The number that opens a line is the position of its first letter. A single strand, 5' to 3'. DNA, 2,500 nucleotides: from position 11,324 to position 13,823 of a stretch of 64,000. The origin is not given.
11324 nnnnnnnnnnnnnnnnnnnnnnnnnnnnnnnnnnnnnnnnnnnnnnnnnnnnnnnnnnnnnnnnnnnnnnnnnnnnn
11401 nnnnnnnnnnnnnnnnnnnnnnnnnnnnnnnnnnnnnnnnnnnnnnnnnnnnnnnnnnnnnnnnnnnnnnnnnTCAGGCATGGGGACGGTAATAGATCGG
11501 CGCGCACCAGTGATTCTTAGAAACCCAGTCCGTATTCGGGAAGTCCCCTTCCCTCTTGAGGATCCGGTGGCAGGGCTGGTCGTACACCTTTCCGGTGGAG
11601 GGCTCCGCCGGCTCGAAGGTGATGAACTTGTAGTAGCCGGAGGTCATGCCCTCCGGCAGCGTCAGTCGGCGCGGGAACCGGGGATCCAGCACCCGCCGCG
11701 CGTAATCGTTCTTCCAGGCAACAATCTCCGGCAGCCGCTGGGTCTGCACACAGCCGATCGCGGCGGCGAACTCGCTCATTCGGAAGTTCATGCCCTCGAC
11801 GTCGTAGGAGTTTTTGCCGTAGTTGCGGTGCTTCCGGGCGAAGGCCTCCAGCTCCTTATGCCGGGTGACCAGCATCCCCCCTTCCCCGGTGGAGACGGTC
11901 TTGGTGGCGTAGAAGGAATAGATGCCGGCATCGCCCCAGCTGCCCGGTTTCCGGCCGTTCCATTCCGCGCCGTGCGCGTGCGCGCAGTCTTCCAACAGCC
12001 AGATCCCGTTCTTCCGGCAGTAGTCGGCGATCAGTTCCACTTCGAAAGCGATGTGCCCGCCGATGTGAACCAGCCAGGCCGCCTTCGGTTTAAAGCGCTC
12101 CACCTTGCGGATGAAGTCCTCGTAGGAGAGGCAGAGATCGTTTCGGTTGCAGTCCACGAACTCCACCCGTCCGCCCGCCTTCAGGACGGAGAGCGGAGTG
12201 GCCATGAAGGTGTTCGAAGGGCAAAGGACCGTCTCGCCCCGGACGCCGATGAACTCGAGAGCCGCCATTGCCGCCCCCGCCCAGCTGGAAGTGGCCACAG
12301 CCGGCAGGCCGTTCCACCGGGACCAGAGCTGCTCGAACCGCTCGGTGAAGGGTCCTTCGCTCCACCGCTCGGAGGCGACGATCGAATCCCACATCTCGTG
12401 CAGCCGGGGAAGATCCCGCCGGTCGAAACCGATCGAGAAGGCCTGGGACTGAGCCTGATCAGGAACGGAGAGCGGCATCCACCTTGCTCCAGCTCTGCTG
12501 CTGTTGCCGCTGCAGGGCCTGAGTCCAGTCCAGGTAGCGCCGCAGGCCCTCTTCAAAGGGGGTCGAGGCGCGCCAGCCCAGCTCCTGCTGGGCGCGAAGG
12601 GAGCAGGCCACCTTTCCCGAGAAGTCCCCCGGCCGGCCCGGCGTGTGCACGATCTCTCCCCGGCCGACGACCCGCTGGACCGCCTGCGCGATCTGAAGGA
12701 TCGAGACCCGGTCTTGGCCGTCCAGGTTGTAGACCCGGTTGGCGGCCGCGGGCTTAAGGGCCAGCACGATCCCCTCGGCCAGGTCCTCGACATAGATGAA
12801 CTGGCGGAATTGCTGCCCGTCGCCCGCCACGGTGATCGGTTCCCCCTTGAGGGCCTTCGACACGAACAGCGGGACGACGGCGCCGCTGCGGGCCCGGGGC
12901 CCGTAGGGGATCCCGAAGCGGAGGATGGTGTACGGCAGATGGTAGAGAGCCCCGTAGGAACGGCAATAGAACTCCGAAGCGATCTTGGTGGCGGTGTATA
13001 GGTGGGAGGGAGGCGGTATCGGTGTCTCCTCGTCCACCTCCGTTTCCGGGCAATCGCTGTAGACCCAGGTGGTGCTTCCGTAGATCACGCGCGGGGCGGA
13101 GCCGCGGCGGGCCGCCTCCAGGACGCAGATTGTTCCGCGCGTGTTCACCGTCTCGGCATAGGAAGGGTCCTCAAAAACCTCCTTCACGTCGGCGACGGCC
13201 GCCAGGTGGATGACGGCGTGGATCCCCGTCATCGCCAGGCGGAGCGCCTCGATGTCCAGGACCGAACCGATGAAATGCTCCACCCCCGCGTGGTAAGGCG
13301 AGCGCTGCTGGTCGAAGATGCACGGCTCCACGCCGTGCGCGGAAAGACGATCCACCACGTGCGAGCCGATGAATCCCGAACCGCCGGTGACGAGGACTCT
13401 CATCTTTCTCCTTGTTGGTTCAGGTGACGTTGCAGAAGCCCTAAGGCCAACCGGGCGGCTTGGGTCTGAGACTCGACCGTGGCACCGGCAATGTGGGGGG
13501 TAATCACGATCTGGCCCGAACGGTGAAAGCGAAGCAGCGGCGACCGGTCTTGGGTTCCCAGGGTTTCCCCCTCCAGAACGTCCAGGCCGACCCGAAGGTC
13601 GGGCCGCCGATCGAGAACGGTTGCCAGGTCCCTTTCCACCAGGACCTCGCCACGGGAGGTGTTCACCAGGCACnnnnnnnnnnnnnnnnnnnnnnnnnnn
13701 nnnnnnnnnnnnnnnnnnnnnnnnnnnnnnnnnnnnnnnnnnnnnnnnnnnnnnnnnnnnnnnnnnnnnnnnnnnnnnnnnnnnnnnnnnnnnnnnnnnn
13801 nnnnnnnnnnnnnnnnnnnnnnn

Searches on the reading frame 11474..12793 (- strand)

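Call 36: search_protein_families(library=pfam, proteins=[window:11474-12793:-], max_evalue=0.0001)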
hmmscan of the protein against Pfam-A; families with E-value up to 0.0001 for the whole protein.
window:11474-12793:- (439 aa): 1 family
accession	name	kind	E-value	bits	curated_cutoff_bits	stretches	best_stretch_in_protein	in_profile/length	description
PF01041.23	DegT_DnrJ_EryC1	-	5.6e-58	197.3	19.8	1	135-366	11-249/360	DegT/DnrJ/EryC1/StrS aminotransferase family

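Call 71: search_protein_families(library=ncbifam, proteins=[window:11474-12793:-], max_evalue=1e-10)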
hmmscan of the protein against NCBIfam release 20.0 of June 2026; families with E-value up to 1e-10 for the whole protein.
window:11474-12793:- (439 aa): 7 families
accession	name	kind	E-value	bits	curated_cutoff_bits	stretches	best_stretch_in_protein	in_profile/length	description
TIGR03588.1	PseC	equivalog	4.4e-36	124.6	423.5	1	140-367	22-271/380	UDP-4-amino-4,6-dideoxy-N-acetyl-beta-L-altrosamine transaminase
TIGR04181.1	NHT_00031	hypoth_equivalog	2.6e-33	115.4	420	1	145-366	27-270/359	LegC family aminotransferase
TIGR04427.1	PLP_DesI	equivalog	4.1e-28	98.6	650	1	129-359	32-264/390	dTDP-4-dehydro-6-deoxyglucose aminotransferase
NF008687.0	PRK11706.1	equivalog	5.9e-26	91.1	375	1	142-328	25-211/375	dTDP-4-amino-4,6-dideoxygalactose transaminase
NF011936.0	PRK15407.1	equivalog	8.7e-23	80.7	423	1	185-331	112-256/440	lipopolysaccharide biosynthesis protein RfbH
NF008658.2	PRK11658.1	equivalog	9.4e-22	77.2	631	1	140-368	25-267/379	UDP-4-amino-4-deoxy-L-arabinose aminotransferase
TIGR02379.1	ECA_wecE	subfamily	1.9e-18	66.4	434.85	1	142-328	25-212/376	dTDP-4-amino-4,6-dideoxy-D-glucose transaminase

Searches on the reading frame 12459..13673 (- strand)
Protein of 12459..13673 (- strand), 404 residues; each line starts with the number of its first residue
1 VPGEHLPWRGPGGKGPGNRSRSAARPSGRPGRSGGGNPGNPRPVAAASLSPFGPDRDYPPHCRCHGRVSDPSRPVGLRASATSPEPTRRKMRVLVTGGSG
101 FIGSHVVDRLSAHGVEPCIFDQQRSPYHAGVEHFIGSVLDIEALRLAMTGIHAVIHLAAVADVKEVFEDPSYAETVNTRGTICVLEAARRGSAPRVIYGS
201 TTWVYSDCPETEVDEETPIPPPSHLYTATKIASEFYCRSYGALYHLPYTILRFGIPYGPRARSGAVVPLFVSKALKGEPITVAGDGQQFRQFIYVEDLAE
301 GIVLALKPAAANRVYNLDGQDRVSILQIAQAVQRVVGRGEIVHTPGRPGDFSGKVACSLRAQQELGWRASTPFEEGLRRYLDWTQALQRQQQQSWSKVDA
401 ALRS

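Call 36: search_protein_families(library=pfam, proteins=[window:12459-13673:-], max_evalue=0.0001)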
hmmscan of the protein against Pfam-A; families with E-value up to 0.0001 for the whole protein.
window:12459-13673:- (404 aa): 7 families
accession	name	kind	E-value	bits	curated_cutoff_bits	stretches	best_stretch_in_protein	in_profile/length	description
PF01370.27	Epimerase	-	7.9e-52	176.5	20.9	1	93-317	1-239/240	NAD dependent epimerase/dehydratase family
PF16363.11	GDP_Man_Dehyd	-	5.5e-38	131.7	27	1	94-379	1-331/332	GDP-mannose 4,6 dehydratase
PF01073.25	3Beta_HSD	-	6e-21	75.1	22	1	94-308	1-231/280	3-beta hydroxysteroid dehydrogenase/isomerase family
PF04321.23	RmlD_sub_bind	-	3.7e-19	69.3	27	1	91-336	1-231/287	RmlD substrate binding domain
PF02719.21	Polysacc_synt_2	-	2.2e-17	63.6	20.2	1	93-338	1-249/293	Polysaccharide biosynthesis protein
PF07993.18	NAD_binding_4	-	9.2e-11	41.8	20.1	1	144-258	82-209/258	Male sterility protein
PF13460.12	NAD_binding_10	-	5.4e-10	39.9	27.2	1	97-257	1-147/184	NAD(P)H-binding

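Call 71: search_protein_families(library=ncbifam, proteins=[window:12459-13673:-], max_evalue=1e-10)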
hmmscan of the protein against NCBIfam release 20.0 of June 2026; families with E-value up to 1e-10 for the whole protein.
window:12459-13673:- (404 aa): 17 families
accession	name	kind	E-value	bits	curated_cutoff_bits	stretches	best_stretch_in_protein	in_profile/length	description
TIGR01181.1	dTDP_gluc_dehyt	equivalog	2.1e-42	145.3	365.1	1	92-387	1-314/321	dTDP-glucose 4,6-dehydratase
TIGR01179.1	galE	equivalog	4e-37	127.8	262.3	2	92-258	1-178/332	UDP-glucose 4-epimerase GalE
TIGR04180.1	EDH_00030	hypoth_equivalog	1e-34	120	475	1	93-338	1-258/297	NAD-dependent 4,6-dehydratase LegB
NF007582.0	PRK10217.1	equivalog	2.6e-25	89.3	698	1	152-388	76-335/355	dTDP-glucose 4,6-dehydratase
NF007956.0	PRK10675.1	subfamily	3.8e-25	88.7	394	1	91-234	1-157/338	UDP-glucose 4-epimerase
NF007490.0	PRK10084.1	subfamily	3.1e-24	85.6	649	1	152-389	75-339/361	dTDP-glucose 4,6-dehydratase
TIGR03466.1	HpnA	hypoth_equivalog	6.5e-24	84.4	367.65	1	91-338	1-248/327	hopanoid-associated sugar epimerase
NF011728.1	PRK15181.1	equivalog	1.9e-18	66.6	760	1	145-328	85-274/348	Vi polysaccharide biosynthesis UDP-N-acetylglucosaminuronic acid C-4 epimerase TviC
TIGR01214.1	rmlD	equivalog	2.3e-18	66.3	224.05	1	92-340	1-230/285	dTDP-4-dehydrorhamnose reductase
NF042422.1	oxyalk_red_OleD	equivalog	5.6e-18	65.4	580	1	91-338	1-252/329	2-alkyl-3-oxoalkanoate reductase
NF047922.1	GDPFucSynFcl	equivalog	3.6e-17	62.8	500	1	90-385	2-302/308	GDP-L-fucose synthase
TIGR02197.1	heptose_epim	equivalog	4.1e-17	62.3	274.6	1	93-385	1-314/316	ADP-glyceromanno-heptose 6-epimerase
NF042423.1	oxyalk_red_Shew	equivalog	5.3e-15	55.3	580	1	91-306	9-221/331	2-alkyl-3-oxoalkanoate reductase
NF058621.1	DiazavRedAvaA7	equivalog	3.2e-14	53.3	400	1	91-317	1-229/304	3-diazoavenalumate denitrifying reductase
NF008872.0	PRK11908.1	equivalog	4e-13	49.1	294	1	91-335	2-270/349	bifunctional UDP-4-keto-pentose/UDP-xylose synthase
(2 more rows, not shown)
